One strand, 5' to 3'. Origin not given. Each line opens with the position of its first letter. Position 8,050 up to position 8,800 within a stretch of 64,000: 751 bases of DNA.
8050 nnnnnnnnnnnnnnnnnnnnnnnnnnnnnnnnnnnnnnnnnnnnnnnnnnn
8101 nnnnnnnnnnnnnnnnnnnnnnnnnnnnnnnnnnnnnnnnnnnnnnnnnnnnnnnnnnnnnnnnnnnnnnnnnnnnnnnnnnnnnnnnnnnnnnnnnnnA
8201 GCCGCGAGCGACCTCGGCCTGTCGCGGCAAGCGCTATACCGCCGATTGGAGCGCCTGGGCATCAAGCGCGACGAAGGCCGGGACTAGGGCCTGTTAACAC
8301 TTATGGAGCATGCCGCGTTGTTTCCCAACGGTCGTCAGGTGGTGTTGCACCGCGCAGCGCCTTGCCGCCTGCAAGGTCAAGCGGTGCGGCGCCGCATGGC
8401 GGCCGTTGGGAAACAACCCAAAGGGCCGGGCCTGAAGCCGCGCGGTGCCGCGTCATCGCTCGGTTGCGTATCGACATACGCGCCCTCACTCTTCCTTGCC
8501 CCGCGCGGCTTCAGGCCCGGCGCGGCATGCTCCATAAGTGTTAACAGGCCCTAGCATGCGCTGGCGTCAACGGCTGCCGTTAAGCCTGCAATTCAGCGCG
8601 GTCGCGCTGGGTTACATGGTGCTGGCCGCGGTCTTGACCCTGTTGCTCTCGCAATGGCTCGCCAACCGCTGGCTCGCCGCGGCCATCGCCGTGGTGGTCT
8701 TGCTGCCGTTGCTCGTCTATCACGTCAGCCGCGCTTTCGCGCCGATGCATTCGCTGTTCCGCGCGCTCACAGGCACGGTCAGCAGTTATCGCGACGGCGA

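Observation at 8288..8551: A roughly 265 bp MITE-like family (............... termini) in three copies, all flanked by TA/TAG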

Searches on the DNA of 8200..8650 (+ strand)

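Call 10: search_dna_similar(query=window:8284-8554:+, collection=plasmids, mode=distant, max_rows=30)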
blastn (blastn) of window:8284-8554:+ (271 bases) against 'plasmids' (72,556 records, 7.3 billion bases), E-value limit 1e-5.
No match.
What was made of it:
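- Tried and rejected: Plasmids. blastn of copy 1 against plasmids found nothing (call 10).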

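Call 17: search_rna_families(source=window, start=8200, end=8650, threshold=evalue, max_evalue=10, show_alignments=2)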
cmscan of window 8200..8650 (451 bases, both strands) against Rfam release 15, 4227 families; matches with E-value up to 10: 5.
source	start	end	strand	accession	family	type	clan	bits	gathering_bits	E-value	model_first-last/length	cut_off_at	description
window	8322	8419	+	RF00992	mir-593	Gene; miRNA;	-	17.9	100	0.39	1-100/100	no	mir-593 microRNA precursor family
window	8422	8521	+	RF04119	MIR1858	Gene; miRNA;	-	17.1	137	2.8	26-175/197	no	MIR1858 microRNA precursor family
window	8384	8470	+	RF02046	Sphinx_1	Gene; lncRNA;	-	13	34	5.9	1-100/100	no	Sphinx_ conserved region 1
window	8577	8606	-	RF02132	HOXB13-AS1_1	Gene; lncRNA;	-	11.1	60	5.7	108-136/136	no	HOXB13 antisense RNA 1 conserved region 1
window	8364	8499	-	RF02571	Mcr7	Gene; sRNA;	-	10.1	380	3.6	45-188/351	no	mcr7 sRNA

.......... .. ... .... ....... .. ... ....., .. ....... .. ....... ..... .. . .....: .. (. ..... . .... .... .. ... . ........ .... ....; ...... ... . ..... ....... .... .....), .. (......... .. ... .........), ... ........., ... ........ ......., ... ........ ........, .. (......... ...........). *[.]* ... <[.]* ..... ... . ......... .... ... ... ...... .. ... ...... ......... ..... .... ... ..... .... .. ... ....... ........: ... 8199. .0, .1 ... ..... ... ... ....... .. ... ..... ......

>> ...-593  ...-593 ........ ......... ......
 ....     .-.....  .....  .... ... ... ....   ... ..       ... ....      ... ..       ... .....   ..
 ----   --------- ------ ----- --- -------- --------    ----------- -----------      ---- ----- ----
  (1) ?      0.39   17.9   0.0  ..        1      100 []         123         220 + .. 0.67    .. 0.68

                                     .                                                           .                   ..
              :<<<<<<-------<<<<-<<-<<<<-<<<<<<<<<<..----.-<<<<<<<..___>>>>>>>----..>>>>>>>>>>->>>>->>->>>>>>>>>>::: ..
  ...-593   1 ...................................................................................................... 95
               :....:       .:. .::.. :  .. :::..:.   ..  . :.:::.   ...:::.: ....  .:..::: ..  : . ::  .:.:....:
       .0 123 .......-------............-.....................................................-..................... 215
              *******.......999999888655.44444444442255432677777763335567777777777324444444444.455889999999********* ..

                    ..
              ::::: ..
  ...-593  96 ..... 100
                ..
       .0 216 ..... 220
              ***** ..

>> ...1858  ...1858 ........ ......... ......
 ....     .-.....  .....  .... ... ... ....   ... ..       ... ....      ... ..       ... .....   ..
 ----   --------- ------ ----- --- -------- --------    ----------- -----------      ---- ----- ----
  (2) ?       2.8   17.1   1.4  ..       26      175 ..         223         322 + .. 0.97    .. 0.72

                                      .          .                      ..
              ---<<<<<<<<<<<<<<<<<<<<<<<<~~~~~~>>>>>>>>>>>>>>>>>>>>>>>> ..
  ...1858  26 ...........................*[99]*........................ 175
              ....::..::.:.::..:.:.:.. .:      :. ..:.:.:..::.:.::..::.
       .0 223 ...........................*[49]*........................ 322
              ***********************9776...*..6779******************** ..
